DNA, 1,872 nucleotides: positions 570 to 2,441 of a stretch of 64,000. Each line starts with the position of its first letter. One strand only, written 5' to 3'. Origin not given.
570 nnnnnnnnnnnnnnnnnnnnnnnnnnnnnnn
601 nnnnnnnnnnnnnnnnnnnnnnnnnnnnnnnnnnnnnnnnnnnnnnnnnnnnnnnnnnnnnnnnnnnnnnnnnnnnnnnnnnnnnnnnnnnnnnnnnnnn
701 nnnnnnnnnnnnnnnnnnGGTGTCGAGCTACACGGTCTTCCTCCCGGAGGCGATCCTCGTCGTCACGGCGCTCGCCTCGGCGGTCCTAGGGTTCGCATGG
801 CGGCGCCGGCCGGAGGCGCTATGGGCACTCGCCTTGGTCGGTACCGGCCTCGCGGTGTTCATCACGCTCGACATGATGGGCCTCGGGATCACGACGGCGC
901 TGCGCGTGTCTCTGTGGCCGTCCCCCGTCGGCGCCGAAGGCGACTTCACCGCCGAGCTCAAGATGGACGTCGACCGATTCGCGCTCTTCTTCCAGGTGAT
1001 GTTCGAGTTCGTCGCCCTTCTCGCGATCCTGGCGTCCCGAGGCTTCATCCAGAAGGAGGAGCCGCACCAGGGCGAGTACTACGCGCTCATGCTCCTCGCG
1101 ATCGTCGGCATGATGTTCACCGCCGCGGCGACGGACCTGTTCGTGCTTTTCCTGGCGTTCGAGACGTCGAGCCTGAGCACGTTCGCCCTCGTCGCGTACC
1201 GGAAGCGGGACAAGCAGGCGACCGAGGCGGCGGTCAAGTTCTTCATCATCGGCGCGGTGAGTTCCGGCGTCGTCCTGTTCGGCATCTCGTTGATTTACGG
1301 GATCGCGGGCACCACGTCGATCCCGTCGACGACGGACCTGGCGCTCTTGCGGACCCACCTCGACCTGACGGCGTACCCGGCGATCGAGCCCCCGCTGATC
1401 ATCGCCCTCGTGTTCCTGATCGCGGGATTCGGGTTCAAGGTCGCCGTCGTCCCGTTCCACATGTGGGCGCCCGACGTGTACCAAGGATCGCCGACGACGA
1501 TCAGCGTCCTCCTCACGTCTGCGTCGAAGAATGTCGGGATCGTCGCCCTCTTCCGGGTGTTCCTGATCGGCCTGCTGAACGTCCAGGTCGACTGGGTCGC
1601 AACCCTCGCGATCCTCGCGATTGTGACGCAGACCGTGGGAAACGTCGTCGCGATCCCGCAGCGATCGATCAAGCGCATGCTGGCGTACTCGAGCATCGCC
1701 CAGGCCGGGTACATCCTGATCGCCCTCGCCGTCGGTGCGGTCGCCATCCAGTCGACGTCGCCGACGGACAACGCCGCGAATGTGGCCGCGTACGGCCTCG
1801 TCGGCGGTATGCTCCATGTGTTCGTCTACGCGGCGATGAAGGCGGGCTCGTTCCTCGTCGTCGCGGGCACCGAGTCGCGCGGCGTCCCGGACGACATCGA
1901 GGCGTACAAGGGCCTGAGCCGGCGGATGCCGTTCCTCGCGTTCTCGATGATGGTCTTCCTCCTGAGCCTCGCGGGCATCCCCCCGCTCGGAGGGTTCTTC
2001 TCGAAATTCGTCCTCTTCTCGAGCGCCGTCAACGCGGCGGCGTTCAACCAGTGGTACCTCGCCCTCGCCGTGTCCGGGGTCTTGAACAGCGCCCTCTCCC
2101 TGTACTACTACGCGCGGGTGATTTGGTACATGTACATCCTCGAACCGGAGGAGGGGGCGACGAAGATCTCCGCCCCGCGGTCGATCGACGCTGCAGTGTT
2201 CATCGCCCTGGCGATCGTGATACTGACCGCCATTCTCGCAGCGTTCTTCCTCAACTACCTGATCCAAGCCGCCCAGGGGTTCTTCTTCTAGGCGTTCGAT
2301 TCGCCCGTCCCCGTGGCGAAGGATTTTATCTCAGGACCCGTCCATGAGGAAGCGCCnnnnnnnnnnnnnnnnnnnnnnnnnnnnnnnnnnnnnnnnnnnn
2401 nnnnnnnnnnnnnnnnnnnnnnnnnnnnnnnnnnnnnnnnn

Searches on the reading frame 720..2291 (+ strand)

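Call 49: search_protein_families(library=pfam, proteins=[window:720-2291:+], max_evalue=0.00001)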
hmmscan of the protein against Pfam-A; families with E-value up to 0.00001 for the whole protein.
window:720-2291:+ (523 aa): 1 family
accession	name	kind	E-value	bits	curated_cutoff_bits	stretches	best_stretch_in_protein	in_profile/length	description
PF00361.26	Proton_antipo_M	-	1.5e-66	225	21.5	2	137-345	1-200/294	NADH:quinone oxidoreductase/Mrp antiporter, TM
